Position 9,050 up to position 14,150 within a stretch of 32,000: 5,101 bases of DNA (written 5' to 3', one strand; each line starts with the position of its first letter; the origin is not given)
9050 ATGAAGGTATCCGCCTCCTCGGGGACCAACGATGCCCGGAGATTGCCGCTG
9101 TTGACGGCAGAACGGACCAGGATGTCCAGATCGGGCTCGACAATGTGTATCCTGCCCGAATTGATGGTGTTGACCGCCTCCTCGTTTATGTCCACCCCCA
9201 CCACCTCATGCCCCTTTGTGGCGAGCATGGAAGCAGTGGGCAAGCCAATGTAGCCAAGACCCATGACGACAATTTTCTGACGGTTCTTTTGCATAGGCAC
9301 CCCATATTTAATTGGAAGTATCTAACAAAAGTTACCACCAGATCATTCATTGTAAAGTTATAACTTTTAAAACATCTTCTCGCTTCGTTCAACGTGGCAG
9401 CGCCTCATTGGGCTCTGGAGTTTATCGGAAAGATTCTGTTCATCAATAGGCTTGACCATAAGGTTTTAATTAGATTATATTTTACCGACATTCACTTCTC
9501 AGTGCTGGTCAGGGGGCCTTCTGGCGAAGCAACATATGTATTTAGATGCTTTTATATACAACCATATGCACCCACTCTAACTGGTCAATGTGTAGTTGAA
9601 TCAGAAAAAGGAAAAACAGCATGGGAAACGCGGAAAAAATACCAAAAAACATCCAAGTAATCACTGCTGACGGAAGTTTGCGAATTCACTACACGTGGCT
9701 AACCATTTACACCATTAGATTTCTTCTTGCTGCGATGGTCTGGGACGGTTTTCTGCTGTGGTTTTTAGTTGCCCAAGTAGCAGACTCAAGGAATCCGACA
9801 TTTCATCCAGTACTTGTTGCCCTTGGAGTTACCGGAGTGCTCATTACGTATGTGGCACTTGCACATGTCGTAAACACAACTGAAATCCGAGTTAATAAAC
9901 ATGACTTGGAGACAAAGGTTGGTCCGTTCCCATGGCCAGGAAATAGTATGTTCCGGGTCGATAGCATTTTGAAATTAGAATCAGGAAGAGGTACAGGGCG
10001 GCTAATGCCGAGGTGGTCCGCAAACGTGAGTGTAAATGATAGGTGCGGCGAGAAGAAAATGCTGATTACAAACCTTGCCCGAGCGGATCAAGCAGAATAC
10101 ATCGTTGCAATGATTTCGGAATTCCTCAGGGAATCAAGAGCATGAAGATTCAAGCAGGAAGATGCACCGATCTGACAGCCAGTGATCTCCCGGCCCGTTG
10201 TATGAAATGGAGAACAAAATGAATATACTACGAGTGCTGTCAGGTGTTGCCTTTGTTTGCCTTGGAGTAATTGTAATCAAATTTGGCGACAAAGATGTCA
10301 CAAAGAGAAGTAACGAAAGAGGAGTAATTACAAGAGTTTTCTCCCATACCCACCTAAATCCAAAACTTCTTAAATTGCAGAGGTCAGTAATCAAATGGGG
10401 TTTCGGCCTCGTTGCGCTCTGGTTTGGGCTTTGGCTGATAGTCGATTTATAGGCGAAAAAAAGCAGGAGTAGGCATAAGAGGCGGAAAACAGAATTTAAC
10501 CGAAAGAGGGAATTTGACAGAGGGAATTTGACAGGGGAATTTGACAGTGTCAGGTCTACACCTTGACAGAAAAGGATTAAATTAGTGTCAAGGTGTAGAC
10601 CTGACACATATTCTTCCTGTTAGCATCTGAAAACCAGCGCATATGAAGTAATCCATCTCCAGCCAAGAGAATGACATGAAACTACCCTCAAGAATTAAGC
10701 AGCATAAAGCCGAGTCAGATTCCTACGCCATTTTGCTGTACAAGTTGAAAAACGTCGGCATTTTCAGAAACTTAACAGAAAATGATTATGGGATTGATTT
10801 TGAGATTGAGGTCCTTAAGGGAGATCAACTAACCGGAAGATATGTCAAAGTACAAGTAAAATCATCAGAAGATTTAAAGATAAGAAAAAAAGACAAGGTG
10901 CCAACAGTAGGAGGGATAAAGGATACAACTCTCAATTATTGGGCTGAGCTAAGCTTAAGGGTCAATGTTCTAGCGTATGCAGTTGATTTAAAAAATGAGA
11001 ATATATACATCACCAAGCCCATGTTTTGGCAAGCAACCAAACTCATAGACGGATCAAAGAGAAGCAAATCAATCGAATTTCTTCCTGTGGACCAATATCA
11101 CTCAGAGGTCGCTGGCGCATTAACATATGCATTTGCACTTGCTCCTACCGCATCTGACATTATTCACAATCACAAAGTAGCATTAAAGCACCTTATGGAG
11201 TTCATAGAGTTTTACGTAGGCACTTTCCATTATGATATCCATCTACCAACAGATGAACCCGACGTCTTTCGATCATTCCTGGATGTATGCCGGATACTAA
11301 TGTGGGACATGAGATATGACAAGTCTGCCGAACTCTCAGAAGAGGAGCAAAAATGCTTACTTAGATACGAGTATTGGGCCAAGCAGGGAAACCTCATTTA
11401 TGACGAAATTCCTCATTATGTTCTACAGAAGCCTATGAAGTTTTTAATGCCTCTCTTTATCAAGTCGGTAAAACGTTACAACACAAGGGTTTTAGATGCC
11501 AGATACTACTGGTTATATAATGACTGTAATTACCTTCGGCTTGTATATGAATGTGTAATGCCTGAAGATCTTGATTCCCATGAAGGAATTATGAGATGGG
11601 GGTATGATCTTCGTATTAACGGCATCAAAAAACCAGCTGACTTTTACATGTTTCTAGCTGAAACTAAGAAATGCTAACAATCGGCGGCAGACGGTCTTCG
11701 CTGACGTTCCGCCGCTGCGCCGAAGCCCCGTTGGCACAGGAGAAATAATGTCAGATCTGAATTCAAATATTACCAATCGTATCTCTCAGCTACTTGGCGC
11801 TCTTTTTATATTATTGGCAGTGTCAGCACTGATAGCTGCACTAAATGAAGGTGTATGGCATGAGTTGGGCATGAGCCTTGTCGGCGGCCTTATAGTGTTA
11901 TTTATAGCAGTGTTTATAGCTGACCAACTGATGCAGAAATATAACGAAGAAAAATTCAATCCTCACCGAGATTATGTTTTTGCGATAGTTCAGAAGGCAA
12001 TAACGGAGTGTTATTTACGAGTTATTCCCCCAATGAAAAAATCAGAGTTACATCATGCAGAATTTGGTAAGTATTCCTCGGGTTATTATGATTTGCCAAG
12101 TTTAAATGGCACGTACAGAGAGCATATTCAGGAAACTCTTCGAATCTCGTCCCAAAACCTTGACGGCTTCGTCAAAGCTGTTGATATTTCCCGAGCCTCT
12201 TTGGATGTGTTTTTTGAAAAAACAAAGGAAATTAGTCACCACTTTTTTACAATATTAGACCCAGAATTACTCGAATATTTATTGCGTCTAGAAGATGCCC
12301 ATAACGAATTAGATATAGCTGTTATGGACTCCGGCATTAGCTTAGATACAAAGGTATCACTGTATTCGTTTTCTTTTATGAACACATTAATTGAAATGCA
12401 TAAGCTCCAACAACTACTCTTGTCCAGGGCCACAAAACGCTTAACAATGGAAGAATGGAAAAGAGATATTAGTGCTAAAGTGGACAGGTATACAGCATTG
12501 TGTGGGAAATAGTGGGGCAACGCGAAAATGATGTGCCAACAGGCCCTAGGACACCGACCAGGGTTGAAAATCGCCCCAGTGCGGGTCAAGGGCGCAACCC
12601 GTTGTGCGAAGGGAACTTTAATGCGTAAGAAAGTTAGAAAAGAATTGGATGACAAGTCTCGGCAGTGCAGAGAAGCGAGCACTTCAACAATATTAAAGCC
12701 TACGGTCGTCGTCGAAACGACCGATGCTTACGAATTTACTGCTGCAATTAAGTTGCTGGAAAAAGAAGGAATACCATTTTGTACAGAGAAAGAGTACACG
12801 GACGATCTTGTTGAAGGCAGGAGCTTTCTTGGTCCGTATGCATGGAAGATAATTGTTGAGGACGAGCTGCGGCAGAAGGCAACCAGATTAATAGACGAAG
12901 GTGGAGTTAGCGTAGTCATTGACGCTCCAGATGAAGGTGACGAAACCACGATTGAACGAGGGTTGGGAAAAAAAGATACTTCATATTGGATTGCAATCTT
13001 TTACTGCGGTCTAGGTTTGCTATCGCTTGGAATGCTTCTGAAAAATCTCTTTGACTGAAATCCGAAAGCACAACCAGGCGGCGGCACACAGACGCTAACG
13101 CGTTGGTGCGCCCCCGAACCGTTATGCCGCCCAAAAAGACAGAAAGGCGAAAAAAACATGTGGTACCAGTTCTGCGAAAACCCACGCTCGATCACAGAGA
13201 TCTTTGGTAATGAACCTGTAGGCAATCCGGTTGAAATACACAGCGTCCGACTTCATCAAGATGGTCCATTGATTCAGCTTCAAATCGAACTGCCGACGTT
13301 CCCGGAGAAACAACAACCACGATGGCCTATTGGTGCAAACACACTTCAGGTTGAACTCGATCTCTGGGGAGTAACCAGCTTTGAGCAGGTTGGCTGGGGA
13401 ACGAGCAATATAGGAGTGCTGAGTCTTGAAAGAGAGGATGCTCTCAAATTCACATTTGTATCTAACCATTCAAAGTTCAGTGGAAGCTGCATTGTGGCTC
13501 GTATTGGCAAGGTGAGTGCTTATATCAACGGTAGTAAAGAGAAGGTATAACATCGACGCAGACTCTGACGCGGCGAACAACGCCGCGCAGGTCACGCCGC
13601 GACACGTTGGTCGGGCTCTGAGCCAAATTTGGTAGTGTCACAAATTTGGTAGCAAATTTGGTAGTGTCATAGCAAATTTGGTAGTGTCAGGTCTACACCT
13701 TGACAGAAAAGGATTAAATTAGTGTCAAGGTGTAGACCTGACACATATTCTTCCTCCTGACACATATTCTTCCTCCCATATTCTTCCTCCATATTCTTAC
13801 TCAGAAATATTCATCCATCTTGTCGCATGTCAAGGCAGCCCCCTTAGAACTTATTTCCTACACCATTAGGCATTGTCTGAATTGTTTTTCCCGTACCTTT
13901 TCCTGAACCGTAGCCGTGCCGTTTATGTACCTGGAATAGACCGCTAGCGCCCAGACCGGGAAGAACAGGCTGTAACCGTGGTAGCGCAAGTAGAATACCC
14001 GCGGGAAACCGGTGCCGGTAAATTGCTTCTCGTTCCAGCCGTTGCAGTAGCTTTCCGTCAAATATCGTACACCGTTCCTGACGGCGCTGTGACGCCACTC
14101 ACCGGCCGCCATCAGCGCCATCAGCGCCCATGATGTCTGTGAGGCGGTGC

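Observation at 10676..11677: Stand-alone DUF4365 nuclease-like protein carried as a single-gene cassette: candidate compact defence or toxin module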

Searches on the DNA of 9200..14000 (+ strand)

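Call 20: search_rna_families(source=window, start=9200, end=14000, threshold=evalue, max_evalue=1)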
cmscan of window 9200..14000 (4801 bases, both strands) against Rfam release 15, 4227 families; matches with E-value up to 1: 8.
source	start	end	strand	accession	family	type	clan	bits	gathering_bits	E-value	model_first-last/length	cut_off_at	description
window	10532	10617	+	RF04172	MIR8675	Gene; miRNA;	-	41.6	90.8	4.7e-06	1-95/95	no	MIR8675 microRNA precursor family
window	13684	13744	+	RF04172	MIR8675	Gene; miRNA;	-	34.9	90.8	0.00031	18-79/95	no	MIR8675 microRNA precursor family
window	10535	10615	-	RF04242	mir-5595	Gene; miRNA;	-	29.6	100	0.0075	1-72/72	no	mir-5595 microRNA precursor family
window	10533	10618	-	RF04172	MIR8675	Gene; miRNA;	-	29.6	90.8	0.0084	1-95/95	no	MIR8675 microRNA precursor family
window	13684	13744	-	RF04172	MIR8675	Gene; miRNA;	-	27.9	90.8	0.025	18-79/95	no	MIR8675 microRNA precursor family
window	10541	10612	-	RF03817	mir-3836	Gene; miRNA;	-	23.1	100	0.96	1-91/91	no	mir-3836 microRNA precursor family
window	13684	13744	+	RF04213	MIR7807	Gene; miRNA;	-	21.9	90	0.58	1-134/134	no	MIR7807 microRNA precursor family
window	13674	13753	-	RF00730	mir-277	Gene; miRNA;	-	20.2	43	0.3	1-90/90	no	mir-277 microRNA precursor family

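Call 50: search_dna_similar(query=L009:8001-8420:+, collection=ecoli_genomes, mode=distant, max_rows=10, max_evalue=0.001)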
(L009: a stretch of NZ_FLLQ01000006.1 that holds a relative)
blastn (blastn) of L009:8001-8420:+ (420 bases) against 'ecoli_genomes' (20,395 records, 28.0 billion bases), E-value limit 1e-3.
No match.
